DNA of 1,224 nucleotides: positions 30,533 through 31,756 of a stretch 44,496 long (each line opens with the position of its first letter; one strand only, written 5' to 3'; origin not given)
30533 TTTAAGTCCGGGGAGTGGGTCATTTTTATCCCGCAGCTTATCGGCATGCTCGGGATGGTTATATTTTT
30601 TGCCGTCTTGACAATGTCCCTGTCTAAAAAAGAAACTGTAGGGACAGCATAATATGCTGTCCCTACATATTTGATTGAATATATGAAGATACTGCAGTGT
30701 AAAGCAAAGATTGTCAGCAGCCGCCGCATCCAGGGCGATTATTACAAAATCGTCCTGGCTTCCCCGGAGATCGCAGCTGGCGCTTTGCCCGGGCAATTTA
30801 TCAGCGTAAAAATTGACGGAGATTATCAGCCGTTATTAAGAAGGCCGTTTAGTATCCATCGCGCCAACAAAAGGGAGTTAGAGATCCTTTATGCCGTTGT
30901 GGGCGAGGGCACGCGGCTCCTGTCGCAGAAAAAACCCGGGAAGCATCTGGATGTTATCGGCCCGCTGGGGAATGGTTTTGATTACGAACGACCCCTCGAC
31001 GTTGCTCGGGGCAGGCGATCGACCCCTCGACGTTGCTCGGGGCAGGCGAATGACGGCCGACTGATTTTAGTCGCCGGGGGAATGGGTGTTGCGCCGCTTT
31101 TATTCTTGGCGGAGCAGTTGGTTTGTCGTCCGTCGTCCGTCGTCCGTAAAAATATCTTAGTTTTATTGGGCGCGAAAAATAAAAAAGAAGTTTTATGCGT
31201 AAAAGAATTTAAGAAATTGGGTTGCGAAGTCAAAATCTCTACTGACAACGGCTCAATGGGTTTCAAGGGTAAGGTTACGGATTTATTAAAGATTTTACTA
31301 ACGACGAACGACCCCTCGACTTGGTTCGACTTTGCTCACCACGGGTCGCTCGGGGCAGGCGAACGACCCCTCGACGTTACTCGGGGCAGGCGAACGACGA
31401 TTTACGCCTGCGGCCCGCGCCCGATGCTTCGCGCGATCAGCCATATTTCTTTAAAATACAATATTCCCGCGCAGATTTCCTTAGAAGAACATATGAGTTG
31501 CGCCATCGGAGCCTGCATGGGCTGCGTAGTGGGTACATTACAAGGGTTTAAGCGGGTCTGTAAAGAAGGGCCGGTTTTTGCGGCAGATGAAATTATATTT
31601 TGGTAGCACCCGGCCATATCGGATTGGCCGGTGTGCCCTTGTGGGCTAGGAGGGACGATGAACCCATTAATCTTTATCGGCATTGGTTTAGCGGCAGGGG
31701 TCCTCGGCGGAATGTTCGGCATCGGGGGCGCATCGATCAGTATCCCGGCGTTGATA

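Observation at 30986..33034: A second mobile repeat family is inserted in frame into two core pyrimidine-biosynthesis enzymes (PyrK three or four times, PyrF once)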

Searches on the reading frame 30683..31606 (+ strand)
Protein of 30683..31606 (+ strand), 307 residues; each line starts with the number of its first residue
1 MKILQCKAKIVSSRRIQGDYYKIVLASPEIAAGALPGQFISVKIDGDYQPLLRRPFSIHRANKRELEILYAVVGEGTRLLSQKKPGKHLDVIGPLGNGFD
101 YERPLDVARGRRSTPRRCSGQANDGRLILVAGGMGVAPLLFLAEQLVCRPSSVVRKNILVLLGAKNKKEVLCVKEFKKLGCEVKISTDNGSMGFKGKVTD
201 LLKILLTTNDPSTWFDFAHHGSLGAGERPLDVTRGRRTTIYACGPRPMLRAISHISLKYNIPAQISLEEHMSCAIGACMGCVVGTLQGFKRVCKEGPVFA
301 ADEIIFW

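Call 7: search_protein_families(library=pfam, proteins=[window:30683-31606:+])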
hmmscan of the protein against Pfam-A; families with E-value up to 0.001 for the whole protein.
window:30683-31606:+ (307 aa): 2 families
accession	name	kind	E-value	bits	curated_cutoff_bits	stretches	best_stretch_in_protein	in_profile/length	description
PF10418.14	DHODB_Fe-S_bind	-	1.4e-13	50.7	23.9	1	268-304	1-40/41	Iron-sulfur cluster binding domain of dihydroorotate dehydrogenase B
PF00175.26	NAD_binding_1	-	2.5e-07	31.8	22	1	129-253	1-108/109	Oxidoreductase NAD-binding domain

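Call 9: find_homologous_proteins(query=window:30683-31603:+, max_evalue=1e-20)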
Query window:30683-31603:+ (307 aa): 7145 proteins with E <= 1e-20 among 8000 candidates; the best 120 are listed.
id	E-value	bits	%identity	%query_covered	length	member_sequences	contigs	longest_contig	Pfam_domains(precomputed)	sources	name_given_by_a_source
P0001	8.8e-205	697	100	100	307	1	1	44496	PF10418.15,PF00175.27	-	-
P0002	7.4e-125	435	71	100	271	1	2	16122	PF10418.15,PF00175.27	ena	-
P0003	4.5e-122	425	71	100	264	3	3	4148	PF10418.15,PF00175.27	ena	-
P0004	1.1e-112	395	63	100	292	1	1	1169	PF10418.15,PF00175.27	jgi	-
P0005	3.0e-97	344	55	99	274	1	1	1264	PF10418.15,PF00175.27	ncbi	-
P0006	1.1e-96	342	55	99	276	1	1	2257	PF10418.15,PF00175.27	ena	-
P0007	1.7e-96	341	55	99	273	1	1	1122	PF10418.15,PF00175.27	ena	-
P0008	1.5e-95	338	55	99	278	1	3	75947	PF10418.15,PF00175.27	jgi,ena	jgi:dihydroorotate dehydrogenase electron transfer subunit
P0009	9.0e-95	336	55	99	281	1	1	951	PF10418.15,PF00175.27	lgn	-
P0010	1.4e-93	332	54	99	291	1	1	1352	PF10418.15,PF00175.27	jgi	jgi:dihydroorotate dehydrogenase electron transfer subunit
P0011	2.2e-93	331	53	99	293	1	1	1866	PF10418.15,PF00175.27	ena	-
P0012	2.8e-93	331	55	99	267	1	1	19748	PF10418.15,PF00175.27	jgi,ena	-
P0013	5.3e-93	330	55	99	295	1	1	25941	PF10418.15,PF00175.27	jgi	jgi:dihydroorotate dehydrogenase electron transfer subunit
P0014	8.6e-93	329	52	99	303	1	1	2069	PF10418.15,PF00175.27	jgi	jgi:dihydroorotate dehydrogenase electron transfer subunit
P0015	1.3e-92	329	48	99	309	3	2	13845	PF10418.15,PF00175.27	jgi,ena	jgi:dihydroorotate dehydrogenase electron transfer subunit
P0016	4.2e-92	327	56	99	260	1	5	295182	PF10418.15,PF00175.27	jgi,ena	jgi:dihydroorotate dehydrogenase electron transfer subunit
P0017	4.6e-92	327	53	99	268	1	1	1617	PF10418.15,PF00175.27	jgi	jgi:dihydroorotate dehydrogenase electron transfer subunit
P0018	8.0e-92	326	51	99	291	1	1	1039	PF10418.15,PF00175.27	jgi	-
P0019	1.8e-91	325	52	99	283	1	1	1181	PF10418.15,PF00175.27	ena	-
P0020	3.3e-91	324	54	99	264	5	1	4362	PF10418.15,PF00175.27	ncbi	-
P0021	3.0e-90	321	51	99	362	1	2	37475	PF10418.15,PF00175.27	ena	-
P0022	3.3e-90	321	53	99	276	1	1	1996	PF10418.15,PF00175.27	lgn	-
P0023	1.7e-89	318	51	98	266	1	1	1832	PF10418.15,PF00175.27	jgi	-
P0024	3.4e-89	317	53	99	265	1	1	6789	PF10418.15,PF00175.27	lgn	-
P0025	4.4e-89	317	53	99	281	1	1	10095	PF10418.15,PF00175.27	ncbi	-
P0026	6.1e-89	317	54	99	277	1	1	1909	PF10418.15,PF00175.27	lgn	-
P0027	7.4e-89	316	53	99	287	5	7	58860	PF10418.15,PF00175.27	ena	-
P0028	8.8e-89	316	52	99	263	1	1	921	PF10418.15,PF00175.27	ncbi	-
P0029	1.4e-88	315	54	99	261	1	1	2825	PF10418.15,PF00175.27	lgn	-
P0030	1.4e-88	315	50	99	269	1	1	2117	PF10418.15,PF00175.27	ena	-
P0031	1.5e-88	315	52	99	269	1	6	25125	PF10418.15,PF00175.27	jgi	jgi:dihydroorotate dehydrogenase electron transfer subunit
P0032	1.5e-88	315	54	99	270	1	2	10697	PF10418.15,PF00175.27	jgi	jgi:dihydroorotate dehydrogenase electron transfer subunit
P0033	2.5e-88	315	52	99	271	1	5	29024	PF10418.15,PF00175.27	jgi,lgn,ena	-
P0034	3.4e-88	314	51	99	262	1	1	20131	PF10418.15,PF00175.27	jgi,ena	-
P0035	3.8e-88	314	49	99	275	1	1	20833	PF10418.15,PF00175.27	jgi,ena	-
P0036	5.3e-88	314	53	99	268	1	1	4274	PF10418.15,PF00175.27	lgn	-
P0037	6.1e-88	313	52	99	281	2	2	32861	PF10418.15,PF00175.27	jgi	jgi:dihydroorotate dehydrogenase electron transfer subunit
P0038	6.4e-88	313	54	99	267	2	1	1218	PF10418.15,PF00175.27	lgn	-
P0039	7.2e-88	313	55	99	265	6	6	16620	PF10418.15,PF00175.27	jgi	jgi:dihydroorotate dehydrogenase electron transfer subunit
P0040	7.9e-88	313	52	99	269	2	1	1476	PF10418.15,PF00175.27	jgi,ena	-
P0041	1.1e-87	313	51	99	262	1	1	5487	PF10418.15,PF00175.27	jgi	jgi:dihydroorotate dehydrogenase electron transfer subunit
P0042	1.3e-87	312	66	83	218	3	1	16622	PF10418.15,PF00175.27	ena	-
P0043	1.3e-87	312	53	99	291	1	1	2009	PF10418.15,PF00175.27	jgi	jgi:dihydroorotate dehydrogenase electron transfer subunit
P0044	1.7e-87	312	53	99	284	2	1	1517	PF10418.15,PF00175.27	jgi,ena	-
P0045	1.9e-87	312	51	99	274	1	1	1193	PF10418.15,PF00175.27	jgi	-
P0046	3.3e-87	311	50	99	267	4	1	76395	PF10418.15,PF00175.27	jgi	jgi:dihydroorotate dehydrogenase electron transfer subunit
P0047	3.4e-87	311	52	99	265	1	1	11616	PF10418.15,PF00175.27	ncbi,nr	ncbi:MAG: dihydroorotate dehydrogenase electron transfer subunit [Candidatus Omnitrophica bacterium]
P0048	3.8e-87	311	53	99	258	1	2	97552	PF10418.15,PF00175.27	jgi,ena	-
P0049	4.3e-87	311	52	99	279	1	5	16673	PF10418.15,PF00175.27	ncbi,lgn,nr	ncbi:MAG: dihydroorotate dehydrogenase electron transfer subunit [Candidatus Omnitrophica bacterium]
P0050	4.5e-87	311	52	99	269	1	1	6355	PF10418.15,PF00175.27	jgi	-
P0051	5.8e-87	310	53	99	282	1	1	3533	PF10418.15,PF00175.27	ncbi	-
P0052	6.5e-87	310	52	99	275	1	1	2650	PF10418.15,PF00175.27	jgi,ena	-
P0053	6.6e-87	310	53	99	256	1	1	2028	PF10418.15,PF00175.27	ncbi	-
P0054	7.1e-87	310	51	99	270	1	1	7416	PF10418.15,PF00175.27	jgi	jgi:dihydroorotate dehydrogenase electron transfer subunit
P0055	8.6e-87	310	54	98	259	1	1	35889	PF10418.15,PF00175.27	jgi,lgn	jgi:dihydroorotate dehydrogenase electron transfer subunit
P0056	9.7e-87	309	52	99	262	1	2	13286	PF10418.15,PF00175.27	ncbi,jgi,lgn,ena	-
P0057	1.1e-86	309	52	99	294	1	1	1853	PF10418.15,PF00175.27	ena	-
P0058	1.3e-86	309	51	99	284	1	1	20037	PF10418.15,PF00175.27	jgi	jgi:dihydroorotate dehydrogenase electron transfer subunit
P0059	1.4e-86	309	53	100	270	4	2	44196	PF10418.15,PF00175.27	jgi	jgi:dihydroorotate dehydrogenase electron transfer subunit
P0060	1.4e-86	309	51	99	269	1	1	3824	PF10418.15,PF00175.27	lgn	-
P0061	1.8e-86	309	53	99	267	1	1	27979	PF10418.15,PF00175.27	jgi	-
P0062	1.8e-86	309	53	99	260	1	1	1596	PF10418.15,PF00175.27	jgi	jgi:dihydroorotate dehydrogenase electron transfer subunit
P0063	2.1e-86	308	52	99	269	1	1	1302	PF10418.15,PF00175.27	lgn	-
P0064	2.3e-86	308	52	99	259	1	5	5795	PF10418.15,PF00175.27,PF08030.18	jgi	jgi:dihydroorotate dehydrogenase electron transfer subunit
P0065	2.4e-86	308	50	99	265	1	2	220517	PF10418.15,PF00175.27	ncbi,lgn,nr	ncbi:MAG: dihydroorotate dehydrogenase electron transfer subunit [Candidatus Omnitrophica bacterium]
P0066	3.0e-86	308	53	99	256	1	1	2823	PF10418.15,PF00175.27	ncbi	-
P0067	4.1e-86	307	51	99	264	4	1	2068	PF10418.15,PF00175.27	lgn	-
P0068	4.1e-86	307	51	99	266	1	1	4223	PF10418.15,PF00175.27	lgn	-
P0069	5.0e-86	307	53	98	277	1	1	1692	PF10418.15,PF00175.27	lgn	-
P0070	5.7e-86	307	54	99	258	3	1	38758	PF10418.15,PF00175.27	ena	-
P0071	6.8e-86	307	54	99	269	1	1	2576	PF10418.15,PF00175.27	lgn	-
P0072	7.6e-86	306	53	100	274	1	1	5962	PF10418.15,PF00175.27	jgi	jgi:dihydroorotate dehydrogenase electron transfer subunit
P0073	7.9e-86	306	51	98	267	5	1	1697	PF10418.15,PF00175.27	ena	-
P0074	8.7e-86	306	52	99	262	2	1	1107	PF10418.15,PF00175.27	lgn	-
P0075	9.2e-86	306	50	99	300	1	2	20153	PF10418.15,PF00175.27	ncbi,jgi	jgi:dihydroorotate dehydrogenase electron transfer subunit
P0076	9.8e-86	306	50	99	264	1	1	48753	PF10418.15,PF00175.27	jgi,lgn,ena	-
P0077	1.2e-85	306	50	99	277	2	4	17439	PF10418.15,PF00175.27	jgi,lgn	-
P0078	1.2e-85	306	54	99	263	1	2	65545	PF10418.15,PF00175.27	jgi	jgi:dihydroorotate dehydrogenase electron transfer subunit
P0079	1.2e-85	306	51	99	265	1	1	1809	PF10418.15,PF00175.27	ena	-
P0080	1.5e-85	305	52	99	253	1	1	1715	PF10418.15,PF00175.27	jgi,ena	-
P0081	1.5e-85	305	51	99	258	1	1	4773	PF10418.15,PF00175.27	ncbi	ncbi:MAG: dihydroorotate dehydrogenase electron transfer subunit [Candidatus Omnitrophota bacterium]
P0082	1.6e-85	305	52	99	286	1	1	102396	PF10418.15,PF00175.27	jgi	jgi:dihydroorotate dehydrogenase electron transfer subunit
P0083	1.9e-85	305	52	99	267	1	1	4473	PF10418.15,PF00175.27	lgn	-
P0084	2.1e-85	305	51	99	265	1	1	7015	PF10418.15,PF00175.27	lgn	-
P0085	2.5e-85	305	51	99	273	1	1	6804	PF10418.15,PF00175.27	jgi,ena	-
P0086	2.5e-85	305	53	99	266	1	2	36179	PF10418.15,PF00175.27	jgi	jgi:dihydroorotate dehydrogenase electron transfer subunit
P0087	2.5e-85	305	52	98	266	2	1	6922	PF10418.15,PF00175.27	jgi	jgi:dihydroorotate dehydrogenase electron transfer subunit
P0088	3.0e-85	305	52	98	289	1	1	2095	PF10418.15,PF00175.27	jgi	jgi:dihydroorotate dehydrogenase electron transfer subunit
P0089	3.6e-85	304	52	99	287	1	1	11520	PF10418.15,PF00175.27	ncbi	-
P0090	3.6e-85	304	54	99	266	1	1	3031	PF10418.15,PF00175.27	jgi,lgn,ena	-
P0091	3.7e-85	304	51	99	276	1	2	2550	PF10418.15,PF00175.27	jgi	jgi:dihydroorotate dehydrogenase electron transfer subunit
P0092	3.8e-85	304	52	99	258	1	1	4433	PF10418.15,PF00175.27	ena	-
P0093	3.9e-85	304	50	99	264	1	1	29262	PF10418.15,PF00175.27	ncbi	ncbi:MAG: dihydroorotate dehydrogenase electron transfer subunit [Candidatus Omnitrophota bacterium]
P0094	4.0e-85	304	53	99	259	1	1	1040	PF10418.15,PF00175.27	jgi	jgi:dihydroorotate dehydrogenase electron transfer subunit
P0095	4.1e-85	304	51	99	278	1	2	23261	PF10418.15,PF00175.27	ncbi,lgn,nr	ncbi:MAG: dihydroorotate dehydrogenase electron transfer subunit [Candidatus Omnitrophica bacterium]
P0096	4.6e-85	304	52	99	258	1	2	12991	PF10418.15,PF00175.27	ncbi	-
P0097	4.9e-85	304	53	99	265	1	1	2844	PF10418.15,PF00175.27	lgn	-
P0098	5.3e-85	304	52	97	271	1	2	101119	PF10418.15,PF00175.27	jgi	-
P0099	6.0e-85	304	51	99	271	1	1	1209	PF10418.15,PF00175.27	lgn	-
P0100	6.1e-85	304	50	100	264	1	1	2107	PF10418.15,PF00175.27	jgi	jgi:dihydroorotate dehydrogenase electron transfer subunit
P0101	6.2e-85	303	51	98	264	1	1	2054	PF10418.15,PF00175.27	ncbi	-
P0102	7.0e-85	303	51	99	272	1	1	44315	PF10418.15,PF00175.27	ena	-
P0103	7.4e-85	303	52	99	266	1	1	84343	PF10418.15,PF00175.27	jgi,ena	-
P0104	7.7e-85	303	50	99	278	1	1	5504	PF10418.15,PF00175.27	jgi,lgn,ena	jgi:dihydroorotate dehydrogenase electron transfer subunit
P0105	8.1e-85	303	52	99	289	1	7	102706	PF10418.15,PF00175.27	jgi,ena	jgi:dihydroorotate dehydrogenase electron transfer subunit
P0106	8.4e-85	303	52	99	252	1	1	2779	PF10418.15,PF00175.27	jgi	jgi:dihydroorotate dehydrogenase electron transfer subunit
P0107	8.4e-85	303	54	99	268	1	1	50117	PF10418.15,PF00175.27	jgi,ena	-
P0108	9.6e-85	303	52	99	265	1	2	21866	PF10418.15,PF00175.27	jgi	jgi:dihydroorotate dehydrogenase electron transfer subunit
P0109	1.0e-84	303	53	100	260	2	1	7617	PF10418.15,PF00175.27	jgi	-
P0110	1.1e-84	303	52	99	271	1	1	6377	PF10418.15,PF00175.27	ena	-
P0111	1.1e-84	303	51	99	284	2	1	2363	PF10418.15,PF00175.27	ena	-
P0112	1.1e-84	303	51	99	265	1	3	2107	PF10418.15,PF00175.27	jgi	jgi:dihydroorotate dehydrogenase electron transfer subunit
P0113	1.1e-84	303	54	98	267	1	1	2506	PF10418.15,PF00175.27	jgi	-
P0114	1.3e-84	302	51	99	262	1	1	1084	PF10418.15,PF00175.27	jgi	-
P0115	1.4e-84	302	52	99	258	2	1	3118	PF10418.15,PF00175.27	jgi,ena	-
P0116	1.5e-84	302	55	100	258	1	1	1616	PF10418.15,PF00175.27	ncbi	-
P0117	1.7e-84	302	51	99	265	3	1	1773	PF10418.15,PF00175.27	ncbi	-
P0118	1.8e-84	302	51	99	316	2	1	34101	PF10418.15,PF00175.27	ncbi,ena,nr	ncbi:MAG: dihydroorotate dehydrogenase electron transfer subunit [Candidatus Omnitrophica bacterium]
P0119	1.8e-84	302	52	99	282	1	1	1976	PF10418.15,PF00175.27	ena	-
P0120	2.0e-84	302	56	92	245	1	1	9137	PF10418.15,PF00175.27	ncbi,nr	ncbi:MAG: dihydroorotate dehydrogenase electron transfer subunit [Candidatus Omnitrophica bacterium]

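Call 14: find_encoding_contigs(protein=P0002, flank=10000, max_places=3)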
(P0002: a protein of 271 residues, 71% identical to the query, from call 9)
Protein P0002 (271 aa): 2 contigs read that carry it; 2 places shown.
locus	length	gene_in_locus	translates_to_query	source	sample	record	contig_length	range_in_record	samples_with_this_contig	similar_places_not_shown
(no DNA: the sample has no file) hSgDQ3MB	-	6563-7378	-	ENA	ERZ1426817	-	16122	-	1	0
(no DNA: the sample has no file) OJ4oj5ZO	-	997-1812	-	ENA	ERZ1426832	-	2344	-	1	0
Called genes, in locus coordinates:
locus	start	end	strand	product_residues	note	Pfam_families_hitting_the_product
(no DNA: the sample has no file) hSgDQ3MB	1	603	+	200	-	?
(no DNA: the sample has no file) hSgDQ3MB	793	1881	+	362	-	PF00988:CPSase_sm_chain, PF00117:GATase, PF07722:Peptidase_C26 (faint)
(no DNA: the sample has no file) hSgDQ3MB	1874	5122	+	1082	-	PF25596:CPSase_L_D1, PF02786:CPSase_L_D2, PF02787:CPSase_L_D3, PF25596:CPSase_L_D1, PF02222:ATP-grasp, PF02786:CPSase_L_D2, PF07478:Dala_Dala_lig_C (weak), PF02142:MGS, +3 more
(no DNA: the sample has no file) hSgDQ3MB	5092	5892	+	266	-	PF01149:Fapy_DNA_glyco, PF06831:H2TH, PF06827:zf-FPG_IleRS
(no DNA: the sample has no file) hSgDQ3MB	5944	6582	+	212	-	PF04191:PEMT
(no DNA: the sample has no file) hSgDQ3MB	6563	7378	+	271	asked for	PF00175:NAD_binding_1, PF10418:DHODB_Fe-S_bind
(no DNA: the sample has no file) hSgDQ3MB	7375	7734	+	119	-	PF01925:TauE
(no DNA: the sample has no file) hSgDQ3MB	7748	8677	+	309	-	PF01180:DHO_dh, PF03060:NMO (weak), PF00977:His_biosynth (faint)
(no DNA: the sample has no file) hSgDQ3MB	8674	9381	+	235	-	PF00215:OMPdecase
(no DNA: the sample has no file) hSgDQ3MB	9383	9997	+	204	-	PF01991:vATP-synt_E (weak)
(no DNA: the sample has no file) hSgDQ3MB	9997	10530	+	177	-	PF10962:DUF2764 (weak)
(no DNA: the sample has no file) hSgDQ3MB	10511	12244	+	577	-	PF02874:ATP-synt_ab_N, PF16886:ATP-synt_ab_Xtn, PF00006:ATP-synt_ab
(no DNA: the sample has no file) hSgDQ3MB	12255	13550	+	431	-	PF02874:ATP-synt_ab_N, PF00006:ATP-synt_ab, PF22919:ATP-synt_VA_C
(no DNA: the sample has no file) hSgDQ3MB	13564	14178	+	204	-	PF01813:ATP-synt_D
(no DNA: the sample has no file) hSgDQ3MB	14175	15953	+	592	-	PF01496:V_ATPase_I (faint)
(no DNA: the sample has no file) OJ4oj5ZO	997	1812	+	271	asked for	PF00175:NAD_binding_1, PF10418:DHODB_Fe-S_bind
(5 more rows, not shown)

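Call 15: find_encoding_contigs(protein=P0003, flank=5000, max_places=3)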
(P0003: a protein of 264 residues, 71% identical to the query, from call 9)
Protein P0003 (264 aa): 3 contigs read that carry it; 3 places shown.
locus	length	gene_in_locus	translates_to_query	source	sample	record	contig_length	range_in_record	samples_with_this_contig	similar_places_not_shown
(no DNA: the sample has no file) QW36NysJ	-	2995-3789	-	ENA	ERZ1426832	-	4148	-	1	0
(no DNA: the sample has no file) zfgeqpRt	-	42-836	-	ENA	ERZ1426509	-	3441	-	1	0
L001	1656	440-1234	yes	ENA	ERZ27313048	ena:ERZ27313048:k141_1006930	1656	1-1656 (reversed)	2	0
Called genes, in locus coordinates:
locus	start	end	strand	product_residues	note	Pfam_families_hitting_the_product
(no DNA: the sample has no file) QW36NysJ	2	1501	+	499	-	?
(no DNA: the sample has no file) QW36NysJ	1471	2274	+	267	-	PF01149:Fapy_DNA_glyco, PF06831:H2TH, PF06827:zf-FPG_IleRS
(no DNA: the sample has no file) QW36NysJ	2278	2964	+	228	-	PF04191:PEMT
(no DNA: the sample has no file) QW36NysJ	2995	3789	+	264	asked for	PF00175:NAD_binding_1, PF10418:DHODB_Fe-S_bind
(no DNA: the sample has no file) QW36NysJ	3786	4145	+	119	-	PF01925:TauE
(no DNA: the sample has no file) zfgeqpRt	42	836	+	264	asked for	PF00175:NAD_binding_1, PF10418:DHODB_Fe-S_bind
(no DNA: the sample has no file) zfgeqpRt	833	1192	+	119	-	PF01925:TauE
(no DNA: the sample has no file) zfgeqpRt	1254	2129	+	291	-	PF01180:DHO_dh, PF03060:NMO (weak)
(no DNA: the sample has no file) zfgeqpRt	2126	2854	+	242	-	PF00215:OMPdecase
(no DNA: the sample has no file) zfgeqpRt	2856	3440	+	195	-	?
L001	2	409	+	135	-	?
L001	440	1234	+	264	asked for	PF00175:NAD_binding_1, PF10418:DHODB_Fe-S_bind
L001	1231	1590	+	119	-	PF01925:TauE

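Call 34: find_encoding_contigs(protein=P0004, flank=3000, max_places=2)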
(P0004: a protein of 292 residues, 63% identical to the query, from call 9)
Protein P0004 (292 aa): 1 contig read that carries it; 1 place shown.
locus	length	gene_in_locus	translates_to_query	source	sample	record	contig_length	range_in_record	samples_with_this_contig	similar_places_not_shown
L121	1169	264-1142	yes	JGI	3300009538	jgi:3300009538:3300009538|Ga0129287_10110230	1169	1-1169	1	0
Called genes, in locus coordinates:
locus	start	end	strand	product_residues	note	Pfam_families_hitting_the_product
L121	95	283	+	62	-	-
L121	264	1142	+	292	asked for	PF00175:NAD_binding_1, PF10418:DHODB_Fe-S_bind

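Call 35: find_encoding_contigs(protein=P0021, flank=10000, max_places=2)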
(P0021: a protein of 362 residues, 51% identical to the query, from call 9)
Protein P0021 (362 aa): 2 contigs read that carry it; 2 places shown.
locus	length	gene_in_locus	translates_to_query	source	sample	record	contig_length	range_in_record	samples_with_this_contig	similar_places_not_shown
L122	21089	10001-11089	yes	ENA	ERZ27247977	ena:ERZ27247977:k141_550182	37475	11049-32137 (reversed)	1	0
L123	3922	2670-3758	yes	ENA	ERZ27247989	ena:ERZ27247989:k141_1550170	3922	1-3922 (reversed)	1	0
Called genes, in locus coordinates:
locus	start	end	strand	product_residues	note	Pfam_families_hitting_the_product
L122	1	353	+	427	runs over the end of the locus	PF01979:Amidohydro_1, PF07969:Amidohydro_3 (weak), PF12890:DHOase, PF07969:Amidohydro_3 (weak)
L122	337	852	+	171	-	PF01927:Mut7-C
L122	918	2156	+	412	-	PF27218:MJ0043_C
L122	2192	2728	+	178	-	PF02525:Flavodoxin_2 (faint), PF03358:FMN_red (weak), PF12724:Flavodoxin_5 (faint), PF12682:Flavodoxin_4 (weak)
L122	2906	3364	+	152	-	PF18306:LDcluster4, PF03641:Lysine_decarbox (weak)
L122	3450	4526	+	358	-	PF00988:CPSase_sm_chain, PF00117:GATase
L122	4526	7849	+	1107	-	PF25596:CPSase_L_D1, PF02786:CPSase_L_D2, PF02787:CPSase_L_D3, PF25596:CPSase_L_D1, PF02786:CPSase_L_D2, PF02222:ATP-grasp, PF07478:Dala_Dala_lig_C, PF02142:MGS, +2 more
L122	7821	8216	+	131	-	PF01894:YjbQ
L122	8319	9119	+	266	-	PF01149:Fapy_DNA_glyco, PF05833:NFACT_N (weak), PF06831:H2TH, PF06827:zf-FPG_IleRS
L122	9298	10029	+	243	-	PF04191:PEMT, PF04140:ICMT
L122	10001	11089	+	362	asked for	PF00175:NAD_binding_1 (faint), PF10418:DHODB_Fe-S_bind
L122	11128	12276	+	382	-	PF00535:Glycos_transf_2, PF10111:Glyco_tranf_2_2, PF13506:Glyco_transf_21 (weak), PF13641:Glyco_tranf_2_3, PF13632:Glyco_trans_2_3 (weak)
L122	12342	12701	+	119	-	PF01925:TauE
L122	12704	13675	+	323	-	PF01180:DHO_dh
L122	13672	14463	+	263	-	PF00215:OMPdecase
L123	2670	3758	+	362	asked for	PF00175:NAD_binding_1 (faint), PF10418:DHODB_Fe-S_bind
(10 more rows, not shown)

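Call 36: find_encoding_contigs(protein=P0016, flank=10000, max_places=2)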
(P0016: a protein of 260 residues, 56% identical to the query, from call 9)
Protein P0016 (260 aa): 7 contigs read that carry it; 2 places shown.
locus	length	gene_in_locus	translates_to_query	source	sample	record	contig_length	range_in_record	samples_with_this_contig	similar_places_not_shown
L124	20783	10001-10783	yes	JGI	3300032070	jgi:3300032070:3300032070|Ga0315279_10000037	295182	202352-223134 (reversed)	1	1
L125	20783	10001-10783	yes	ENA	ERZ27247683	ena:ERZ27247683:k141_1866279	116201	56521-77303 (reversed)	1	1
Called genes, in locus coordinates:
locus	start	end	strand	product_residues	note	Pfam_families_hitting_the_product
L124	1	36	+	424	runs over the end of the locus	PF01979:Amidohydro_1, PF07969:Amidohydro_3 (weak), PF12890:DHOase, PF07969:Amidohydro_3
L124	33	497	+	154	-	PF01927:Mut7-C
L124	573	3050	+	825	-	PF14890:Intein_splicing (faint), PF27218:MJ0043_C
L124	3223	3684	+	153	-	PF18306:LDcluster4, PF03641:Lysine_decarbox (faint)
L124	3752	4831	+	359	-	PF00988:CPSase_sm_chain, PF00117:GATase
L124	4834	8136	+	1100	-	PF25596:CPSase_L_D1, PF02786:CPSase_L_D2, PF02787:CPSase_L_D3, PF25596:CPSase_L_D1, PF02786:CPSase_L_D2, PF02222:ATP-grasp, PF07478:Dala_Dala_lig_C, PF02142:MGS, +3 more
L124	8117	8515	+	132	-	PF01894:YjbQ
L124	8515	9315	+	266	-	PF01149:Fapy_DNA_glyco, PF05833:NFACT_N (weak), PF06831:H2TH, PF06827:zf-FPG_IleRS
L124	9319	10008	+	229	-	PF04140:ICMT (weak), PF04191:PEMT, PF01222:ERG4_ERG24 (weak)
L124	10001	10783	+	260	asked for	PF00175:NAD_binding_1, PF10418:DHODB_Fe-S_bind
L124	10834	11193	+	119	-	PF01925:TauE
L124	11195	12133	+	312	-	PF01180:DHO_dh, PF01207:Dus (faint)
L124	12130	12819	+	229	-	PF00215:OMPdecase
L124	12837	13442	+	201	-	PF01991:vATP-synt_E (weak)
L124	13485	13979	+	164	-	PF10962:DUF2764 (weak)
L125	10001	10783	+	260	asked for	PF00175:NAD_binding_1, PF10418:DHODB_Fe-S_bind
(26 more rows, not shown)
